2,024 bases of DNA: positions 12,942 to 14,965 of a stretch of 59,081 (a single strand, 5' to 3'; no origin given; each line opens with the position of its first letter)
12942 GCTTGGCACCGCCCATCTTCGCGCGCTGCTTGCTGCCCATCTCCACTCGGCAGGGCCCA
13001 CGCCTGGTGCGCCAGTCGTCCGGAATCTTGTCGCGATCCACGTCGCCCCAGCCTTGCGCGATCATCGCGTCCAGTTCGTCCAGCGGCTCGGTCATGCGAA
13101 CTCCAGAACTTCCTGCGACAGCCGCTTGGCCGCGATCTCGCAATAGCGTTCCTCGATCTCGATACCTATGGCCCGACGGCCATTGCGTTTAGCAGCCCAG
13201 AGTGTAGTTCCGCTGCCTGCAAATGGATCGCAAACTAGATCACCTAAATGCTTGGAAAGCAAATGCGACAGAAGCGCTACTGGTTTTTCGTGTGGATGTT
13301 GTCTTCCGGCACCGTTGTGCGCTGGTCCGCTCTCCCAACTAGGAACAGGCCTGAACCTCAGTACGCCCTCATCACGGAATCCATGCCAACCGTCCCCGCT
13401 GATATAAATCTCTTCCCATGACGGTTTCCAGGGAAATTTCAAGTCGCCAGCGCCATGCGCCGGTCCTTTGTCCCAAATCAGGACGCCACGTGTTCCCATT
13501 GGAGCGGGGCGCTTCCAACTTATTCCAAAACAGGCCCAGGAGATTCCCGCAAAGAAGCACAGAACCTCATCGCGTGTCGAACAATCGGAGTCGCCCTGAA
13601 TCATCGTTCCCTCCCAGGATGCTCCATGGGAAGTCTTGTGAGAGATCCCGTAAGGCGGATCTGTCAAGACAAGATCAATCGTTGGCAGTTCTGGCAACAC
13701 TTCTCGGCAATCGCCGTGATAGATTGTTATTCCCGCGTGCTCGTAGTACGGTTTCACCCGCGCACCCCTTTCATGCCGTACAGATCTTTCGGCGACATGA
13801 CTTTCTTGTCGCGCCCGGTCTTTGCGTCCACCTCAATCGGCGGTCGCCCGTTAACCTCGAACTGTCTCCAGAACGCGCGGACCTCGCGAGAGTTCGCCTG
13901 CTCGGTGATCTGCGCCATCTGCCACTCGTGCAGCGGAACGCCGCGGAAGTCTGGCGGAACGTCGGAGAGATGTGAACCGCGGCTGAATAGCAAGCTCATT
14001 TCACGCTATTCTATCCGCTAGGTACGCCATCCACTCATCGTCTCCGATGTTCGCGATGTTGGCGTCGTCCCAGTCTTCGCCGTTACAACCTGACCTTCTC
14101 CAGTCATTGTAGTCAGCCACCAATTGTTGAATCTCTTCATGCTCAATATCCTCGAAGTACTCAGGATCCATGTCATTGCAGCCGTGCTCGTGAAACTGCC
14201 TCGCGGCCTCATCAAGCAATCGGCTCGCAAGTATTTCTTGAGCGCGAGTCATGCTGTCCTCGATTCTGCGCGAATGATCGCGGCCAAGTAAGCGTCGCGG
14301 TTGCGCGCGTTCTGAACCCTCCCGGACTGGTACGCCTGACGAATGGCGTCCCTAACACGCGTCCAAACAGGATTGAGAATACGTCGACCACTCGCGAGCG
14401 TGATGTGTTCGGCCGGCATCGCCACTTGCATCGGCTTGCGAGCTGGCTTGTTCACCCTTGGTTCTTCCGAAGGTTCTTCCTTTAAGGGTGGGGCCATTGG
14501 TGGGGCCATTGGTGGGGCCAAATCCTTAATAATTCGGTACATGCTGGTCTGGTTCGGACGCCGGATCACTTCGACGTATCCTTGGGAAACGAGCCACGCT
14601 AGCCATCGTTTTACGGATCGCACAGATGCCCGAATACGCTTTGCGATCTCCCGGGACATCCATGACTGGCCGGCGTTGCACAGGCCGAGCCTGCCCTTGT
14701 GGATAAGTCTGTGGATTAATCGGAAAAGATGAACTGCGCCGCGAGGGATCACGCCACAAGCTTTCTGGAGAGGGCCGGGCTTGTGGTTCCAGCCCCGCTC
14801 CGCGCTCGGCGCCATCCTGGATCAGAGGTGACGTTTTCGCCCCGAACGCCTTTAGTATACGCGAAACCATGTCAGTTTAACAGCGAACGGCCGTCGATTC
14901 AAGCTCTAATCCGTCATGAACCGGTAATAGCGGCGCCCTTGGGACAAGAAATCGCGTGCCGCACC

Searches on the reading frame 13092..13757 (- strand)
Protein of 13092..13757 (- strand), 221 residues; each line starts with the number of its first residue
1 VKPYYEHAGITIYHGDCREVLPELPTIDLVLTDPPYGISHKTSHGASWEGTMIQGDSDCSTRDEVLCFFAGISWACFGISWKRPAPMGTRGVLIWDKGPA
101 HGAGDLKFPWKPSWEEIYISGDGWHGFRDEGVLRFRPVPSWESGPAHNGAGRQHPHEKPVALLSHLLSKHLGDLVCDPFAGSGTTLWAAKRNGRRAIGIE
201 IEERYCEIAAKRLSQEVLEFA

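Call 96: search_protein_families(library=phrogs, proteins=[window:13092-13757:-], max_evalue=0.001)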
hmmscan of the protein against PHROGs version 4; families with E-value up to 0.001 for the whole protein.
window:13092-13757:- (221 aa): 13 families
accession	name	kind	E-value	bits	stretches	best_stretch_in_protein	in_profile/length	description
phrog_67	-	other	1.6e-52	180.5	1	1-220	115-350/743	DNA methyltransferase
phrog_498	-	other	2e-22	80.5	1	26-215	222-422/633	DNA methyltransferase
phrog_3008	-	other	4e-19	69.8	1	151-218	147-216/244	DNA methyltransferase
phrog_6952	-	other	4.2e-12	47.3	1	153-214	113-176/181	DNA methyltransferase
phrog_23085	-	unknown function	5.4e-11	43.3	1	150-213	40-105/138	-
phrog_8769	-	other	8.9e-11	42.5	1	166-216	7-56/71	methyltransferase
phrog_18293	-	other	2.8e-10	41.2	1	153-215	45-109/119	methyltransferase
phrog_23148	-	unknown function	7e-10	40.2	1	148-215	79-148/165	-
phrog_6025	-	other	2.6e-07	31.5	1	9-51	11-55/192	DNA methyltransferase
phrog_18146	-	other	4.2e-05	23.6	1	174-202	72-100/452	DNA methyltransferase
phrog_16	-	DNA, RNA and nucleotide metabolism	0.00018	20.8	1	172-216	868-912/986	DNA helicase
phrog_12517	-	unknown function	0.00076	19.7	0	171-212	105-146/316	-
phrog_12862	-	unknown function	0.00096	20.1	0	10-39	3-34/149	-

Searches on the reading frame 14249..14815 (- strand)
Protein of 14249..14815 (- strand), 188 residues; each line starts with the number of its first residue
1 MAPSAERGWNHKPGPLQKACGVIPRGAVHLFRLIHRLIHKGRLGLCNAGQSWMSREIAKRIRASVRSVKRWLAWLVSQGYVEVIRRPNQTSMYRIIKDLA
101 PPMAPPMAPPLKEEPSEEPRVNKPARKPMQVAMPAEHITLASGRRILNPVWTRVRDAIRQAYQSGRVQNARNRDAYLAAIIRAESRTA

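Call 96: search_protein_families(library=phrogs, proteins=[window:14249-14815:-], max_evalue=0.001)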
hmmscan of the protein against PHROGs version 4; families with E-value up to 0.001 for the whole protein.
window:14249-14815:- (188 aa): 4 families
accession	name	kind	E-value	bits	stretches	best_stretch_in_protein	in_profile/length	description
phrog_2030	-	transcription regulation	4.2e-06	27.6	1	52-118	30-82/202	transcriptional regulator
phrog_428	-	DNA, RNA and nucleotide metabolism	7.7e-05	23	1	55-114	131-193/455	replication initiation protein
phrog_391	-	DNA, RNA and nucleotide metabolism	9.3e-05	23.2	1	48-109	33-98/298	replication initiation O-like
phrog_270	-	DNA, RNA and nucleotide metabolism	0.00018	22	1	52-117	67-136/383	replication initiation protein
